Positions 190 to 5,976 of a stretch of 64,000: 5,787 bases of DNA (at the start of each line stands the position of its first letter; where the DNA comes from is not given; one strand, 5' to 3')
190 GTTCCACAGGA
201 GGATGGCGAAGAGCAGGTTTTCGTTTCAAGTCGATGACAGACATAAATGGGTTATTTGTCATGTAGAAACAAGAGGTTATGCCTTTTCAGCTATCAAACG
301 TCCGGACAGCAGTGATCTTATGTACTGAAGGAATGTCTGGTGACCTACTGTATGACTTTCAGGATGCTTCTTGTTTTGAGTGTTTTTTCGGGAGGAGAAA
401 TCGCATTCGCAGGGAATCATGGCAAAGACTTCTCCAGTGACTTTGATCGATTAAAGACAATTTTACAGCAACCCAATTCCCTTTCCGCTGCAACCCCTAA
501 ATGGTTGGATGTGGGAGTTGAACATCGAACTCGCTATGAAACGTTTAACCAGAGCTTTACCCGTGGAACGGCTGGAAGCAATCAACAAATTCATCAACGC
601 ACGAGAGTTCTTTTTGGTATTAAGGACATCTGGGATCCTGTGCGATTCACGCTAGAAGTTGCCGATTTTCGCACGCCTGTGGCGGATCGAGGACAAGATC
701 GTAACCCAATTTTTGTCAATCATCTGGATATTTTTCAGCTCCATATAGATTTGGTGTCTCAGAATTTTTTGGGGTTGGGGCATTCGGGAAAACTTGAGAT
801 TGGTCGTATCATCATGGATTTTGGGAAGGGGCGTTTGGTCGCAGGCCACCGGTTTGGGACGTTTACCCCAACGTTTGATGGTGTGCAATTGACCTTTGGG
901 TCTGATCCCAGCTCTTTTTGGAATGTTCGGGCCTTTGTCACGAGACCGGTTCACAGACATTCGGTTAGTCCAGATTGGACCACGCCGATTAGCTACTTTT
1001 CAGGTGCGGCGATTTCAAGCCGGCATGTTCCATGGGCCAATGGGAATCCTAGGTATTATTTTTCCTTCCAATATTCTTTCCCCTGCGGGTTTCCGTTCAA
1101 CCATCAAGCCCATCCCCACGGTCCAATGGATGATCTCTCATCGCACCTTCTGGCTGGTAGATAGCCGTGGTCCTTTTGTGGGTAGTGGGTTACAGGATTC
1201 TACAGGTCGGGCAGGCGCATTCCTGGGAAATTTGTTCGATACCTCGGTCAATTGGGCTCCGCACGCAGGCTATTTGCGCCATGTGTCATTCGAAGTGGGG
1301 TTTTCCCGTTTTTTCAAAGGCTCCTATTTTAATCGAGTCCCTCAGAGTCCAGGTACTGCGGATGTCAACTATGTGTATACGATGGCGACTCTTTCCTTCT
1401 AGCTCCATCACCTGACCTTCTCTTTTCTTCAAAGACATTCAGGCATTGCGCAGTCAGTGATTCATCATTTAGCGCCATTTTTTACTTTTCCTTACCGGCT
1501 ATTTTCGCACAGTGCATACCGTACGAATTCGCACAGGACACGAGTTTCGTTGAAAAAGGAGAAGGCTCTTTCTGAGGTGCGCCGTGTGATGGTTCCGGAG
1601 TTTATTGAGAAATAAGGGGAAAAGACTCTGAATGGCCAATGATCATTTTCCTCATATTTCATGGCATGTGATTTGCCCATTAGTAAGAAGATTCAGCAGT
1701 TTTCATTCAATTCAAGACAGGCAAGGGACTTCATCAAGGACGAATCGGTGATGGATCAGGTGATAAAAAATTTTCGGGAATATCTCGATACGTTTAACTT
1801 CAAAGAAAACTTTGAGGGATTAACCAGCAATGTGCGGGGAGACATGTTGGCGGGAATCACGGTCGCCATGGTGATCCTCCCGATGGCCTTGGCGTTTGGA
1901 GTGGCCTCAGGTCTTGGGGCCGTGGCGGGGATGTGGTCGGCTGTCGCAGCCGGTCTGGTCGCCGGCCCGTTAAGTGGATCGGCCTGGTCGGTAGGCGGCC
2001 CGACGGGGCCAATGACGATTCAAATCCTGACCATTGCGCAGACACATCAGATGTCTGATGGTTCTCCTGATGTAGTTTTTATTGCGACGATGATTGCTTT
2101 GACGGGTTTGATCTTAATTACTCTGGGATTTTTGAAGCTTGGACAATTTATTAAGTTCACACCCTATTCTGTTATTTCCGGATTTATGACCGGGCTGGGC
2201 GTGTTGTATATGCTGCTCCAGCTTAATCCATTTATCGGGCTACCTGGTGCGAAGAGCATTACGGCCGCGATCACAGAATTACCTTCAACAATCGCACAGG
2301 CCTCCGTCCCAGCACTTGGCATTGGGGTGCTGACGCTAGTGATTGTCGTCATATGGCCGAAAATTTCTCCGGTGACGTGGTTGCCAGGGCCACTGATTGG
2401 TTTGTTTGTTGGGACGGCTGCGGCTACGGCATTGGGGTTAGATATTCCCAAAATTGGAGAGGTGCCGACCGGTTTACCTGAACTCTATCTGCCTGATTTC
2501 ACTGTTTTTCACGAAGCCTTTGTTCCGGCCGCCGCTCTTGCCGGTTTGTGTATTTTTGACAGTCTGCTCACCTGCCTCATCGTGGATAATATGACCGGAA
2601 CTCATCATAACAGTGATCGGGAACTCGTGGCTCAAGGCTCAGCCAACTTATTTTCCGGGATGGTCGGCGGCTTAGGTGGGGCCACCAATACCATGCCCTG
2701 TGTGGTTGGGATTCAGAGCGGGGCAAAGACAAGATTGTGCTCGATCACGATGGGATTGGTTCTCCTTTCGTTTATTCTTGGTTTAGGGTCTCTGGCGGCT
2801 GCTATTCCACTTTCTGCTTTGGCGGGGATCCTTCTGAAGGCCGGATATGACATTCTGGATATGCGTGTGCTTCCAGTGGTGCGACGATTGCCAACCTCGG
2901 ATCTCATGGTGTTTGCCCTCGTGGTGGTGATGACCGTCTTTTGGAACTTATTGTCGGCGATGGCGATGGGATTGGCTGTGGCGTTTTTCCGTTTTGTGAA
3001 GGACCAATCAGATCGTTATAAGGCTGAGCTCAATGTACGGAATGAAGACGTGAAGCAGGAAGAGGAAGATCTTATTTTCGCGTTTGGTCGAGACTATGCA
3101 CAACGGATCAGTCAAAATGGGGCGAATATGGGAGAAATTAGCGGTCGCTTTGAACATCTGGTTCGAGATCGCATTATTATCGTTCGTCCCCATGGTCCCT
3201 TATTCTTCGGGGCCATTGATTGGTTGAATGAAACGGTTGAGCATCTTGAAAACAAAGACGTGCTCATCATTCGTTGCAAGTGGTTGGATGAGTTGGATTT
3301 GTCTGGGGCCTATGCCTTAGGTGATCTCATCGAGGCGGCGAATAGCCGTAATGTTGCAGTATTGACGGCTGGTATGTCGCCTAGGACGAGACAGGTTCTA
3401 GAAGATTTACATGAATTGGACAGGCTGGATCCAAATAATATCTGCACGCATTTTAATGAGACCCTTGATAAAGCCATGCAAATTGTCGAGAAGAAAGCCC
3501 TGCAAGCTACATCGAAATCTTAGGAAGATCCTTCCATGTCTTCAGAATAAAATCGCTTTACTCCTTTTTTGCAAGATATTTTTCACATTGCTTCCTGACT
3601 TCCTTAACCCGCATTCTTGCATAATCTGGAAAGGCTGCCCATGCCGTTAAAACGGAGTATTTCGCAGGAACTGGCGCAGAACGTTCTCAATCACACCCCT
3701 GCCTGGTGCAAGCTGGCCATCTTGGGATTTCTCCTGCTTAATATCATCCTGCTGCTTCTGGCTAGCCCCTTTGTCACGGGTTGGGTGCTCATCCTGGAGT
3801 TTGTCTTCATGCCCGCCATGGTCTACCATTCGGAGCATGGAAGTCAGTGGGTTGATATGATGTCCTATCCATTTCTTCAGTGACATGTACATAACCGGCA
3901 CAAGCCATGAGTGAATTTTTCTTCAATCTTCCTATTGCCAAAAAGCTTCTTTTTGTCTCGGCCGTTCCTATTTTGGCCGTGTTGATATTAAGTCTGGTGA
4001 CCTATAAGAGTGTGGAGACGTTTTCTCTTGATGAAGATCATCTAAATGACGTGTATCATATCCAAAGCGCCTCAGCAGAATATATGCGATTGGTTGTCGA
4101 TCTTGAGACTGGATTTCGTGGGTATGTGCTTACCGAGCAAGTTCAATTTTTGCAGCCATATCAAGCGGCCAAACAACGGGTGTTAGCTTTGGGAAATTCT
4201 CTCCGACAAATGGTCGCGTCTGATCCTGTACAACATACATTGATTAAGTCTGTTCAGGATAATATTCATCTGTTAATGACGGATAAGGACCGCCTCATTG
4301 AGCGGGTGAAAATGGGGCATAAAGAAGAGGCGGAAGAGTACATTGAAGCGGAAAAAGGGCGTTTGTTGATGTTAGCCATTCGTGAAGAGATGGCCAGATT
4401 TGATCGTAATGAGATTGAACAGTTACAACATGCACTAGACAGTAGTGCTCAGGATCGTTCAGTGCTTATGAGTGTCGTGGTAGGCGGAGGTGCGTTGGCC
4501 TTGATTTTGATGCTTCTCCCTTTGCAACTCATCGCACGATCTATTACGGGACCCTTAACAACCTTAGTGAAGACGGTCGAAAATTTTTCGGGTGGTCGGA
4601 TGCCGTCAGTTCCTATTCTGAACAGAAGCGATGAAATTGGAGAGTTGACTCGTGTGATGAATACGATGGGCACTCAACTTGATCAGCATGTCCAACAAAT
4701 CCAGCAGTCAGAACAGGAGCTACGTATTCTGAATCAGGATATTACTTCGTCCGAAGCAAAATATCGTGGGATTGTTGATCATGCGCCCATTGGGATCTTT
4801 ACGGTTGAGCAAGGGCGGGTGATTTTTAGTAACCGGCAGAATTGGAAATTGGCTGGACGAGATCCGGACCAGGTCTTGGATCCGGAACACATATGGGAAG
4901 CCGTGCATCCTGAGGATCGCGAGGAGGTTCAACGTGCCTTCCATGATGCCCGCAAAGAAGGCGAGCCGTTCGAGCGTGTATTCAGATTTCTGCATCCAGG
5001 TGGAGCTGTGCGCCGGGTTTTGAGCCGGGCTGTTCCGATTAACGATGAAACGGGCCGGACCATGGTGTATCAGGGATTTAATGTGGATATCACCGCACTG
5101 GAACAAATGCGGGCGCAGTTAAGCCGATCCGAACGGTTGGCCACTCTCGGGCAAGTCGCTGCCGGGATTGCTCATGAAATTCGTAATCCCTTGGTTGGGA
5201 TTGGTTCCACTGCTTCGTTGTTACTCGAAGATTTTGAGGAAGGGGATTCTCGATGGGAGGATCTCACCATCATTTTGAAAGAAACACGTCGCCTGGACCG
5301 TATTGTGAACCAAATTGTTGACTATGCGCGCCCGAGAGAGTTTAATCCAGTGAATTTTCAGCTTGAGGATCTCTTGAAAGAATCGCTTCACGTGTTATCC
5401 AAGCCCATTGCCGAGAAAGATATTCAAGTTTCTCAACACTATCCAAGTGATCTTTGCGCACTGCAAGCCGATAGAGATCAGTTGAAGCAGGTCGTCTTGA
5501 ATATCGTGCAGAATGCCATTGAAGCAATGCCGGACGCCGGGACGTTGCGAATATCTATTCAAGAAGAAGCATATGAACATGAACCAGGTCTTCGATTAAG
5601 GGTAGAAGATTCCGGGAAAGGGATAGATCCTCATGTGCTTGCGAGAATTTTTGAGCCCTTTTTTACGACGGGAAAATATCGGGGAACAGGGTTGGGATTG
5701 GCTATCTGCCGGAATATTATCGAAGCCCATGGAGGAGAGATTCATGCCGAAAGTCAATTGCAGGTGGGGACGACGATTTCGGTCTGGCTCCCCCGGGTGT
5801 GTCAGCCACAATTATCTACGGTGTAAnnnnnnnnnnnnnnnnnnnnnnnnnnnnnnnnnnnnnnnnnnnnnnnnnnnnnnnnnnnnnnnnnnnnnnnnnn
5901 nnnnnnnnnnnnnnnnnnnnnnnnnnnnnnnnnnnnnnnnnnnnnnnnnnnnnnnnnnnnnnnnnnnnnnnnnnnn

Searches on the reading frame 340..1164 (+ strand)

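Call 22: search_protein_families(library=pfam, proteins=[window:340-1164:+], max_evalue=0.00001)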
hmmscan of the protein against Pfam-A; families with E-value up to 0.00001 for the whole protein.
window:340-1164:+ (274 aa): 1 family
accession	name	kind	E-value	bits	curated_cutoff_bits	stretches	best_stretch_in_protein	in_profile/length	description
PF13372.12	Alginate_exp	-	2.7e-18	66.4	25.2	1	55-240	2-179/395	Alginate export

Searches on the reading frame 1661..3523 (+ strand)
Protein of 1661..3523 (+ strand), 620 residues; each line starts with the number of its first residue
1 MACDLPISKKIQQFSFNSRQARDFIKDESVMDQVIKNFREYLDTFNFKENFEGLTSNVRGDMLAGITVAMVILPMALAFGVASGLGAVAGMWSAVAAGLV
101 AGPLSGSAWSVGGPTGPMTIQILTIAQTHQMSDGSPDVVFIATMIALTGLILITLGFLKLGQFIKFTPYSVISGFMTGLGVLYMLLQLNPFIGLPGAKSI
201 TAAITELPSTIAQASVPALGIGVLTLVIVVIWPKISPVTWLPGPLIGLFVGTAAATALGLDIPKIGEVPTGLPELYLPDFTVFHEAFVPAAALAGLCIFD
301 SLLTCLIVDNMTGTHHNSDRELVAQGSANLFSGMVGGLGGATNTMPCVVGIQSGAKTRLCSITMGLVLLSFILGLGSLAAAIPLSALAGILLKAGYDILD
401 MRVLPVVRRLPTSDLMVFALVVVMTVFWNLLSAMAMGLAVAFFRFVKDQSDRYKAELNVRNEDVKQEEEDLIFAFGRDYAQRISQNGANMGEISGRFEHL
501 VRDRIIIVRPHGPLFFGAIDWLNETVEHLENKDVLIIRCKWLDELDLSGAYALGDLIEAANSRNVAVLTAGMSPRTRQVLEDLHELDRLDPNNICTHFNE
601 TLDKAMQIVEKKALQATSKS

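Call 22: search_protein_families(library=pfam, proteins=[window:1661-3523:+], max_evalue=0.00001)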
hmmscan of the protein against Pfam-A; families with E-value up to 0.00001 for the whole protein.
window:1661-3523:+ (620 aa): 2 families
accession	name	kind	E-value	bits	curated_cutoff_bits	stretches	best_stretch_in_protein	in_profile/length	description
PF00916.26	Sulfate_transp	-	1.3e-66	225.4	23.2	1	59-420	2-379/380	Sulfate permease family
PF01740.26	STAS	-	2.3e-11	43.8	22.6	1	501-593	6-98/106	STAS domain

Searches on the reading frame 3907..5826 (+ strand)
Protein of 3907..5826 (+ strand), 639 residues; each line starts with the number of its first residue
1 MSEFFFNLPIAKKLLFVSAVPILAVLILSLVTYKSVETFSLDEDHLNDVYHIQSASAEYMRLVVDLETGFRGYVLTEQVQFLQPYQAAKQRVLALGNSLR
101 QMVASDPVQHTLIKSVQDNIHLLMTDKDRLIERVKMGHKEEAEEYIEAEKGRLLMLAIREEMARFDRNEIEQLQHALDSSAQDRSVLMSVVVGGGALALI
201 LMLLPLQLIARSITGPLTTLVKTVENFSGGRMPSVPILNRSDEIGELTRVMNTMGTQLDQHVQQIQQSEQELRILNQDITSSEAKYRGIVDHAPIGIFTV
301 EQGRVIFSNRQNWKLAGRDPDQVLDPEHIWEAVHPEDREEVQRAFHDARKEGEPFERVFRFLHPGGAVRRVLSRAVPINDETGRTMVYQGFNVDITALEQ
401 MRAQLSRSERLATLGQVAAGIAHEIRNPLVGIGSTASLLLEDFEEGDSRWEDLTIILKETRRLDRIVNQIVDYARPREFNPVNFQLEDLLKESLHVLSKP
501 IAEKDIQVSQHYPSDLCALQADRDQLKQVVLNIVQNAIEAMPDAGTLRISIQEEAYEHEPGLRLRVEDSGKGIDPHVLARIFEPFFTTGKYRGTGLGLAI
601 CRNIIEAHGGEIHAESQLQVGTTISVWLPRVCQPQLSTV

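Call 22: search_protein_families(library=pfam, proteins=[window:3907-5826:+], max_evalue=0.00001)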
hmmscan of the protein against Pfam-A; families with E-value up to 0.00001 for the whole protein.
window:3907-5826:+ (639 aa): 8 families
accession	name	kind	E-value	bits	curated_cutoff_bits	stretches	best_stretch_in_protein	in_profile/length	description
PF02518.31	HATPase_c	-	2.4e-30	105.7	26.4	1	522-630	2-109/111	Histidine kinase-, DNA gyrase B-, and HSP90-like ATPase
PF05227.19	CHASE3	-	5.8e-21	75.3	28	1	48-176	7-135/138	CHASE3 domain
PF08447.18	PAS_3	-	8.4e-16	58.5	25.6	1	308-392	4-89/89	PAS fold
PF00512.31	HisKA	-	5.4e-14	52.4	26.9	1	414-477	2-64/66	His Kinase A (phospho-acceptor) domain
PF00672.30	HAMP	-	1.7e-08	35.1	25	1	208-259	1-52/53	HAMP domain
PF08448.16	PAS_4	-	4.8e-08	33.6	23.1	1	291-399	2-109/110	PAS fold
PF00989.32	PAS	-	1e-07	32.4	22.6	1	285-390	2-108/113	PAS fold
PF13426.13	PAS_9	-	3.6e-07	30.8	27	1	295-397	2-103/103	PAS domain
